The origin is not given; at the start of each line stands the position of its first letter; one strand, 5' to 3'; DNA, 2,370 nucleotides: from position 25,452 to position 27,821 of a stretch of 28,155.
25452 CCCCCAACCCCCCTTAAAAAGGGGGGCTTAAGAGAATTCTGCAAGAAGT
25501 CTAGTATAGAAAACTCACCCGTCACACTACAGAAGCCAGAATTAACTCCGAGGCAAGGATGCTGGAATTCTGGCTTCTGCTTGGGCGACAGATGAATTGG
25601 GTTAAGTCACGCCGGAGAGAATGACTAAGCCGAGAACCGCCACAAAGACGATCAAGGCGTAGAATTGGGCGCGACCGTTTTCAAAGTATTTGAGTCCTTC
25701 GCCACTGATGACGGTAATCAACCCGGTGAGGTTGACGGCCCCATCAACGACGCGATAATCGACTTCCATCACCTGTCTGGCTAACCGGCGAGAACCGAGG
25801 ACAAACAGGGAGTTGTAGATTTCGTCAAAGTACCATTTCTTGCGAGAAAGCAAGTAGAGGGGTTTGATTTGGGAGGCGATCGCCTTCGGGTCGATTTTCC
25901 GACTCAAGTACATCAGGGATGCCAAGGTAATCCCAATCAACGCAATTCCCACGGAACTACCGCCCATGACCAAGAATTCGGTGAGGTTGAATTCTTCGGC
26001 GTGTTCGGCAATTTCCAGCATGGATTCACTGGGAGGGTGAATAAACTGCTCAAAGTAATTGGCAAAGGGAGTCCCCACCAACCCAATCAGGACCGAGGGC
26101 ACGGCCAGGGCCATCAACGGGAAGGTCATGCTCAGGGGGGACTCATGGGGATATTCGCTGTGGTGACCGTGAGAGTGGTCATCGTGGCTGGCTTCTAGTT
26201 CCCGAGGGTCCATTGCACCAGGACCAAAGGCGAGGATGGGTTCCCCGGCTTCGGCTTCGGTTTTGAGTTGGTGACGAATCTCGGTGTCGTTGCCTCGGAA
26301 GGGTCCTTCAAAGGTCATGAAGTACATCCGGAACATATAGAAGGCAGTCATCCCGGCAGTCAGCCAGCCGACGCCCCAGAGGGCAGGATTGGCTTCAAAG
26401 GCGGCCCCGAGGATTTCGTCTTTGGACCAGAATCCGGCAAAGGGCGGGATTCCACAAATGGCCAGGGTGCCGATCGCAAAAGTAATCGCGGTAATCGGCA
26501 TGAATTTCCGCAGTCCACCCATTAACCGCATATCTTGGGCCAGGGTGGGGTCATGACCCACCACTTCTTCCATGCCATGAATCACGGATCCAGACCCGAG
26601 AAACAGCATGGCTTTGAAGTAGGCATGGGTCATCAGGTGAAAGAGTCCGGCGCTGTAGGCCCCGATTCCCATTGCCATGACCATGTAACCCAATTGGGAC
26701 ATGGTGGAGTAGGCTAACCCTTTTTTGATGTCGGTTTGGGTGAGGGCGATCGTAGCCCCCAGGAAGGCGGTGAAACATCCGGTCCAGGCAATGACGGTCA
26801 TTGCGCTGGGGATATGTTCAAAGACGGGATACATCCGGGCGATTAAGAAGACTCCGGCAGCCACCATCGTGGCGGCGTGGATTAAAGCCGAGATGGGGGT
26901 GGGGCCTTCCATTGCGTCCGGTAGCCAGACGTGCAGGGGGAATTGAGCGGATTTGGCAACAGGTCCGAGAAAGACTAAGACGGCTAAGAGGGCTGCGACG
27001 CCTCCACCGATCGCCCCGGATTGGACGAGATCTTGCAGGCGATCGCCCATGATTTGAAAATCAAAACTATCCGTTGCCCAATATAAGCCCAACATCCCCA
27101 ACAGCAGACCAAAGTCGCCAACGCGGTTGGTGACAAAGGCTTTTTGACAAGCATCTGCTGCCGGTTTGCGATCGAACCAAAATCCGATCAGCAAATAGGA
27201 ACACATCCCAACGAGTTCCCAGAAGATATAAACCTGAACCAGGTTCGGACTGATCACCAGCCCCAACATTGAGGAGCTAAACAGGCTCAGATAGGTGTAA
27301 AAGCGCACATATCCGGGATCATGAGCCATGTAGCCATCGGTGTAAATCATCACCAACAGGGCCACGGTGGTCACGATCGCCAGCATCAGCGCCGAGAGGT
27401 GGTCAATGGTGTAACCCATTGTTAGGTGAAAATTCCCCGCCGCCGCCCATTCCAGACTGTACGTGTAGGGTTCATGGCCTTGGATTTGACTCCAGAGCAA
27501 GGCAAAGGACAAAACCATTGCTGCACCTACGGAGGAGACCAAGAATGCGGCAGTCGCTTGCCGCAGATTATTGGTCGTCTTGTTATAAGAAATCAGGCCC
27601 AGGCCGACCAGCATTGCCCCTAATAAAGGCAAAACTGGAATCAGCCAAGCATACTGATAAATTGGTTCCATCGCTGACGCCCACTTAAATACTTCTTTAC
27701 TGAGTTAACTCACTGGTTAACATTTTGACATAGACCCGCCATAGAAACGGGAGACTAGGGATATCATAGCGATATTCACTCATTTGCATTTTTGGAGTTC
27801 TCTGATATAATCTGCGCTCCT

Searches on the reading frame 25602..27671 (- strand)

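Call 14: search_protein_families(library=pfam, proteins=[window:25602-27671:-], max_evalue=0.001)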
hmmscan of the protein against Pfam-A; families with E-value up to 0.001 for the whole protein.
window:25602-27671:- (689 aa): 3 families
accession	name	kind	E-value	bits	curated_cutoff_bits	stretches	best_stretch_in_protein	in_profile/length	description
PF00361.26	Proton_antipo_M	-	1.1e-86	291.1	21.5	1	141-431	1-282/294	NADH:quinone oxidoreductase/Mrp antiporter, TM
PF01010.25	Proton_antipo_C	-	4.2e-24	85.9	26.8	1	502-638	87-243/243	NADH-dehyrogenase subunit F, TMs, (complex I) C-terminus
PF00662.26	Proton_antipo_N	-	2.7e-19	69.2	24.5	1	75-125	1-51/51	NADH-Ubiquinone oxidoreductase (complex I), chain 5 N-terminus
